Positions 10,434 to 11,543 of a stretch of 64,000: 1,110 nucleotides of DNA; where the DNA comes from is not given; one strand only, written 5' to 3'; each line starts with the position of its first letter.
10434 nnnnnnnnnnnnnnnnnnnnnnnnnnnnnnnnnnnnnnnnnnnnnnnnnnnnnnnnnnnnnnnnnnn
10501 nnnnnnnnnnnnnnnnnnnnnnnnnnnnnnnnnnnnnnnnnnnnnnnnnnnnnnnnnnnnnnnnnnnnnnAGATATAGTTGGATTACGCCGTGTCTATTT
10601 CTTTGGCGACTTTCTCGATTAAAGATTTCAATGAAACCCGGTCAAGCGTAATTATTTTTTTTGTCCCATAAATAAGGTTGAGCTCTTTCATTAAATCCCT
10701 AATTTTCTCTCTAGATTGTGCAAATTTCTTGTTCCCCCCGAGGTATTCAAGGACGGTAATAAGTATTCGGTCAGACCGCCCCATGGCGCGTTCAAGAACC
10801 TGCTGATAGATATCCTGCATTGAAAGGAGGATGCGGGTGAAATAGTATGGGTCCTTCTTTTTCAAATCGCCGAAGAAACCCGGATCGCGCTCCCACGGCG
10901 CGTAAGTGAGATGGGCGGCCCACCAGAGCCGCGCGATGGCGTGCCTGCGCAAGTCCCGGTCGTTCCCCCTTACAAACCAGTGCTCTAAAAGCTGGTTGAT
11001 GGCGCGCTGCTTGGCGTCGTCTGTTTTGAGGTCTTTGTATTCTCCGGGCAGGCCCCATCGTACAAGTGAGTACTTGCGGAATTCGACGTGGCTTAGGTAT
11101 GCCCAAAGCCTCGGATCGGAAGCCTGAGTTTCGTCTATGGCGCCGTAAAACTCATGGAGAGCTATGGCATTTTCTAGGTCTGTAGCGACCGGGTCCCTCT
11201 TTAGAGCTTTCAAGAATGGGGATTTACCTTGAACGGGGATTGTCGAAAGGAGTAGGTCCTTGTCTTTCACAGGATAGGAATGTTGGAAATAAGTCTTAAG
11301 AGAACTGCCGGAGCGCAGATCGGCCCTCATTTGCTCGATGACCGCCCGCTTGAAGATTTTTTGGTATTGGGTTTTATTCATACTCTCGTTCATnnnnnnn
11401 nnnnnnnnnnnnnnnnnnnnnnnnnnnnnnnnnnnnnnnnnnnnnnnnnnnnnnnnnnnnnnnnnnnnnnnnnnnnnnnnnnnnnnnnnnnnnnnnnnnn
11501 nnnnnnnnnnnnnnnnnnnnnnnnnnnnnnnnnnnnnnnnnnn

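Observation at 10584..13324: Three translationally coupled genes (A-B-C) with no recognisable domains form the first part of the island operon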

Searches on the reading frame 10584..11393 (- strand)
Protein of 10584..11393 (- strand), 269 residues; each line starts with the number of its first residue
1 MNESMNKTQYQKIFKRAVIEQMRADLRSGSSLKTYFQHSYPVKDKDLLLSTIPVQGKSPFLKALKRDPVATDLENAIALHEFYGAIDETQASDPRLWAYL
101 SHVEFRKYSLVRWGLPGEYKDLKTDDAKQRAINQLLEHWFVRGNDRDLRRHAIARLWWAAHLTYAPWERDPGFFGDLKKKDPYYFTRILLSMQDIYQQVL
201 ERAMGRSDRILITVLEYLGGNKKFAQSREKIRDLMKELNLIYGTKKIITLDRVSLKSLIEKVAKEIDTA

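Call 4: search_protein_families(library=pfam, proteins=[window:10584-11393:-], max_evalue=1)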
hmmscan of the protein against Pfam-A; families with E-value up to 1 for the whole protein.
window:10584-11393:- (269 aa): 1 family
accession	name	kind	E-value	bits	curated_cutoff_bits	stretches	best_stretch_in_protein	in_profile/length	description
PF19866.4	DUF6339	-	6.9e-40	137.1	23.2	1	71-260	1-174/175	Family of unknown function (DUF6339)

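Call 5: search_protein_families(library=padloc, proteins=[window:10584-11393:-], max_evalue=1)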
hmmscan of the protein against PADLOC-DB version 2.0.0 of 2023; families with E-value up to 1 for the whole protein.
window:10584-11393:- (269 aa): 4 families
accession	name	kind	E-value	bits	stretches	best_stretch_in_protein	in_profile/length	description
PDLC04586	PDC-M33C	-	3.6e-35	119.6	1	57-266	51-239/247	-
PDLC04587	PDC-M33C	-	1.3e-17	62.1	1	14-257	6-236/312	-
PDLC04584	PDC-M33C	-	3.2e-12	44.5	1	65-195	60-181/250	-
PDLC04585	PDC-M33C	-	3e-10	38.2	1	74-165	69-156/346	-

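Call 6: search_protein_families(library=ncbifam, proteins=[window:10584-11393:-], max_evalue=1)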
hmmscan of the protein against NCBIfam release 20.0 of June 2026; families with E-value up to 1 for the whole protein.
window:10584-11393:- (269 aa): 0 families

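Call 21: find_homologous_proteins(query=window:10584-11393:-)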
Query window:10584-11393:- (269 aa): 250 proteins with E <= 0.001 among 886 candidates; the best 120 are listed.
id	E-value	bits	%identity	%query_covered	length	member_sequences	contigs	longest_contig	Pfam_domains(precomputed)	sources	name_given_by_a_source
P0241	6.8e-174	594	100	99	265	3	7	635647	PF19866.5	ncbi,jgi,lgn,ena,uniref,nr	ncbi:MAG: hypothetical protein UY23_C0001G0054 [Candidatus Jorgensenbacteria bacterium GW2011_GWA1_4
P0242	1.0e-143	495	84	97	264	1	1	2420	PF19866.5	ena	-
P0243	1.9e-143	494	84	97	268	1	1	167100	PF19866.5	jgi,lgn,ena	-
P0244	1.6e-142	491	84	97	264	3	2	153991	PF19866.5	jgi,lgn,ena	jgi:hypothetical protein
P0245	3.9e-138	477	82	97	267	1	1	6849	PF19866.5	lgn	-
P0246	3.8e-136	471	79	97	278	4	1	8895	PF19866.5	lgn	-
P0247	7.2e-136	470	81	97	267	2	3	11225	PF19866.5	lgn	-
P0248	1.3e-132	459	77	97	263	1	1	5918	PF19866.5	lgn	-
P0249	7.8e-132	456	74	99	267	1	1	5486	PF19866.5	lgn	-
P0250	1.7e-130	452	75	99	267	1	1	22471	PF19866.5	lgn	-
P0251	3.6e-130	451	76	98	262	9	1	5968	PF19866.5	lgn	-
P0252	3.5e-129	448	76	97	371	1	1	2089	PF19866.5,PF08299.18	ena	-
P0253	7.9e-129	447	74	99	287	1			PF19866.5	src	-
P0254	1.5e-128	446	74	97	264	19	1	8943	PF19866.5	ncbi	ncbi:MAG TPA: DUF6339 family protein [Candidatus Paceibacterota bacterium]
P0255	2.8e-128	445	74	97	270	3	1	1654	PF19866.5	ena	-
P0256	3.4e-128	444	79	92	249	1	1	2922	PF19866.5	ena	-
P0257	5.4e-128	444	79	92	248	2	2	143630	PF19866.5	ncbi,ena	-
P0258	2.0e-127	442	75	99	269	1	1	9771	PF19866.5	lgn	-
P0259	2.0e-127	442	74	99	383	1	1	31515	PF19866.5,PF08299.18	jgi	-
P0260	1.2e-126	439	74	98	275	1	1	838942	PF19866.5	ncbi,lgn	-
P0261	2.7e-126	438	74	99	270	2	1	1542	PF19866.5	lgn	-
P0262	2.4e-125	435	75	98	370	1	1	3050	PF19866.5,PF08299.18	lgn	-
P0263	4.3e-125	434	73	99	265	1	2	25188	PF19866.5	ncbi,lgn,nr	ncbi:MAG: hypothetical protein KBD50_03710 [Candidatus Pacebacteria bacterium]|nr:hypothetical prote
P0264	5.4e-125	434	73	97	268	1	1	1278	PF19866.5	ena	-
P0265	3.2e-124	431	74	99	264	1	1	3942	PF19866.5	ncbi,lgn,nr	ncbi:MAG: DUF6339 family protein [bacterium]|nr:DUF6339 family protein [bacterium]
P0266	7.0e-124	430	73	98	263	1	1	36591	PF19866.5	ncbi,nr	ncbi:MAG: hypothetical protein JO019_04940 [Candidatus Kaiserbacteria bacterium]|nr:hypothetical pro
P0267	7.1e-124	430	73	98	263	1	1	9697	PF19866.5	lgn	-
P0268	1.0e-123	430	73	99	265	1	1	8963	PF19866.5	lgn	-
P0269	1.0e-123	430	72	99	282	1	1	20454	PF19866.5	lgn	-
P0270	1.3e-123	430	76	91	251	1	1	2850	PF19866.5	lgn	-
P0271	1.6e-123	429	71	99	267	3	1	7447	PF19866.5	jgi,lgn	-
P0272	3.5e-123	428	74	93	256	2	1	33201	PF19866.5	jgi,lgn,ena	-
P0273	1.4e-122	426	71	96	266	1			PF19866.5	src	-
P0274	1.5e-122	426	72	98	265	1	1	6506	PF19866.5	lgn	-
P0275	2.9e-122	425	73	95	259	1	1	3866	PF19866.5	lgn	-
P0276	1.8e-121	422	72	95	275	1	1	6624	PF19866.5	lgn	-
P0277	4.1e-121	421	75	91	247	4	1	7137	PF19866.5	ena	-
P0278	8.1e-121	420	72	98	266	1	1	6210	PF19866.5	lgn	-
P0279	1.2e-120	420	72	97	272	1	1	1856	PF19866.5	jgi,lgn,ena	-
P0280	1.5e-120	419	71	98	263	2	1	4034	PF19866.5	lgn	-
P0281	3.4e-120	418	72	97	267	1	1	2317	PF19866.5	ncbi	-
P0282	9.0e-120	417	71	95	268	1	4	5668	PF19866.5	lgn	-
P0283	3.2e-119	415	69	98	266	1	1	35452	PF19866.5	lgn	-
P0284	6.7e-119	414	69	99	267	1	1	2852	PF19866.5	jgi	jgi:hypothetical protein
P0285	1.3e-118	413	71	98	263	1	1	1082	PF19866.5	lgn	-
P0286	1.9e-118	413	72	93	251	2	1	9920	PF19866.5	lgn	-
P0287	5.1e-118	411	70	97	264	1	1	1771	PF19866.5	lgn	-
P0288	8.9e-118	410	66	98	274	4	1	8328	PF19866.5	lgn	-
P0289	1.7e-117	409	73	91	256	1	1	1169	PF19866.5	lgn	-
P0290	2.0e-117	409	70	98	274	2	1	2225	PF19866.5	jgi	-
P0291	3.3e-117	408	70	96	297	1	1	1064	PF19866.5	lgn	-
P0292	3.8e-117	408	73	92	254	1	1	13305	PF19866.5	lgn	-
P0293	4.4e-117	408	71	97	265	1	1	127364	PF19866.5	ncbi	-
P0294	5.1e-117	408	69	99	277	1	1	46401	PF19866.5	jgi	jgi:hypothetical protein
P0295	6.0e-117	408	71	97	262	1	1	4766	PF19866.5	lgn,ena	-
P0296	7.1e-117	407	69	97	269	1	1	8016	PF19866.5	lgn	-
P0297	1.6e-116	406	68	99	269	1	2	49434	PF19866.5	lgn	-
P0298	2.9e-116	405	67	100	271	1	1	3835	PF19866.5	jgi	jgi:hypothetical protein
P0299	3.3e-116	405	67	99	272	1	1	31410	PF19866.5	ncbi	-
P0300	4.6e-116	405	75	93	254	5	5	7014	PF19866.5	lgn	-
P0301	5.1e-116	405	68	99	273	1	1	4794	PF19866.5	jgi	jgi:hypothetical protein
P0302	8.1e-116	404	70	94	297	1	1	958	PF19866.5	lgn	-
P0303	9.9e-116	404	69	97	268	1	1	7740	PF19866.5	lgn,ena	-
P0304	1.8e-115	403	67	99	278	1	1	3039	PF19866.5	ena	-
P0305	2.0e-115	403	68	97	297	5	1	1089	PF19866.5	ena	-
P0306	2.3e-115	402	68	99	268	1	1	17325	PF19866.5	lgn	-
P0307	4.5e-115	401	72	91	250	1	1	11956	PF19866.5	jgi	jgi:hypothetical protein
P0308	5.8e-115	401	68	99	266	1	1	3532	PF19866.5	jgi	-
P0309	6.6e-115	401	70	97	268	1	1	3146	PF19866.5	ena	-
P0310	7.5e-115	401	69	97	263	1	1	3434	PF19866.5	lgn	-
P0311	1.6e-114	400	70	97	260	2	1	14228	PF19866.5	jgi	jgi:hypothetical protein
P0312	2.1e-114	399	66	100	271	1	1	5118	PF19866.5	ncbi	-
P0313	3.5e-114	399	68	96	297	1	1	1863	PF19866.5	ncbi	-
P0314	3.7e-114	398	67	96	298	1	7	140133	PF19866.5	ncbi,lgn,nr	ncbi:MAG: hypothetical protein HYS41_04800 [Candidatus Omnitrophica bacterium]|nr:hypothetical prote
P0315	4.6e-114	398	68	99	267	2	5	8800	PF19866.5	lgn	-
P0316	4.9e-114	398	69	98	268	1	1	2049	PF19866.5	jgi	jgi:hypothetical protein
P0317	3.6e-113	395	66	97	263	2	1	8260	PF19866.5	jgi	-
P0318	5.4e-113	395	68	99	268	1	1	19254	PF19866.5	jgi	jgi:hypothetical protein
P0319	7.0e-113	394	67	98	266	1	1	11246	PF19866.5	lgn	-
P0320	1.5e-112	393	66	99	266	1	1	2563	PF19866.5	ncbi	-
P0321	1.6e-112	393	68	97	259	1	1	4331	PF19866.5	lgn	-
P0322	1.7e-112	393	65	97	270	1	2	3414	PF19866.5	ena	-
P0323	1.5e-111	390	64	98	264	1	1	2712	PF19866.5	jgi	-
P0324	1.6e-111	390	67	99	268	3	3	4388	PF19866.5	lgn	-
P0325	2.6e-111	389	66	97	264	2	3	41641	PF19866.5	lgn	-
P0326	2.8e-111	389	66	98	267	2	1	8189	PF19866.5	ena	-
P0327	2.9e-111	389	68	97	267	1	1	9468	PF19866.5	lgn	-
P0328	3.1e-111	389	68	98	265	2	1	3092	PF19866.5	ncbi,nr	ncbi:MAG: DUF6339 family protein [bacterium]|nr:DUF6339 family protein [bacterium]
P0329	4.3e-111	388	66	97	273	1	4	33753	PF19866.5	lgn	-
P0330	4.4e-111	388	68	97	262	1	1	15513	PF19866.5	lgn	-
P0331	7.4e-111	388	69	95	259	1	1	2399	PF19866.5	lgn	-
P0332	8.9e-111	387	67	97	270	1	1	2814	PF19866.5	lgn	-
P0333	1.4e-110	387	65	97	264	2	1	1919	PF19866.5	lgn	-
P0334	1.8e-110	386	66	98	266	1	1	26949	PF19866.5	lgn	-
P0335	2.8e-110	386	65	97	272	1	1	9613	PF19866.5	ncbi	-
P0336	1.0e-109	384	69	92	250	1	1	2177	PF19866.5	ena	-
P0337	1.0e-109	384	67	97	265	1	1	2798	PF19866.5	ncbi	-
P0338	1.3e-109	384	65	97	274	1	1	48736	PF19866.5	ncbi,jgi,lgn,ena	-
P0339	1.5e-109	383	65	98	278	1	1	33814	PF19866.5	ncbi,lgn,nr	ncbi:hypothetical protein HGA34_05805 [Candidatus Falkowbacteria bacterium]|nr:hypothetical protein 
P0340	2.2e-109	383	66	98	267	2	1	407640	PF19866.5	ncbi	-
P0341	3.2e-109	382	65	99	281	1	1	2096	PF19866.5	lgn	-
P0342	4.3e-109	382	66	96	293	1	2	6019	PF19866.5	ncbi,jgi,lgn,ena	-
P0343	1.2e-108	380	67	93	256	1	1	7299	PF19866.5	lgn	-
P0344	1.5e-108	380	69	92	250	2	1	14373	PF19866.5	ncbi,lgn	-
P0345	1.6e-108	380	67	95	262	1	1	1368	PF19866.5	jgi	jgi:hypothetical protein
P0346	1.8e-108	380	66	97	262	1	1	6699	PF19866.5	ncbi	-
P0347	2.0e-108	380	67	99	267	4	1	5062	PF19866.5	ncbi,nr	ncbi:MAG: DUF6339 family protein [Candidatus Taylorbacteria bacterium]|nr:DUF6339 family protein [Ca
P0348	2.3e-108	379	65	98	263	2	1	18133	PF19866.5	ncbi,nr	ncbi:MAG: DUF6339 family protein [Alphaproteobacteria bacterium]|nr:DUF6339 family protein [Alphapro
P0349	2.9e-108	379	66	98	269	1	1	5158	PF19866.5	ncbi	-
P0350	3.0e-108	379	69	91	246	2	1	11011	PF19866.5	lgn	-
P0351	6.7e-108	378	65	98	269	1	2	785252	PF19866.5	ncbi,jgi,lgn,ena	ncbi:MAG: DUF6339 family protein [Candidatus Staskawiczbacteria bacterium]|jgi:hypothetical protein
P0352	7.0e-108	378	67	97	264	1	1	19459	PF19866.5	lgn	-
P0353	1.1e-107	377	63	97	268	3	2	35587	PF19866.5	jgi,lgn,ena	jgi:hypothetical protein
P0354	1.3e-107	377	65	98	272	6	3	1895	PF19866.5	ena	-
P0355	1.9e-107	376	64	97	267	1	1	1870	PF19866.5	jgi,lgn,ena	-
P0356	2.5e-107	376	65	97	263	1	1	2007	PF19866.5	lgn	-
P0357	1.2e-106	374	69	91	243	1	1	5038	PF19866.5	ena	-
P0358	1.7e-106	373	69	91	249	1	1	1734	PF19866.5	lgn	-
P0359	2.9e-106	373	64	97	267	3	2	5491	PF19866.5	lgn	-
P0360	4.5e-106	372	69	92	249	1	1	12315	PF19866.5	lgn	-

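Call 33: search_solved_structures(query=A3, max_evalue=10)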
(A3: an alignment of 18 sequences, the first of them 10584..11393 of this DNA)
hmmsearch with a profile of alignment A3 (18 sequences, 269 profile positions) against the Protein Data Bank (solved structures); distinct sequences matched with E-value up to 10: 0.

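Call 90: search_protein_families(library=phrogs, proteins=[window:10584-11393:-], max_evalue=0.01)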
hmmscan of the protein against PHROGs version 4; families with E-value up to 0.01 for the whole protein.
window:10584-11393:- (269 aa): 0 families
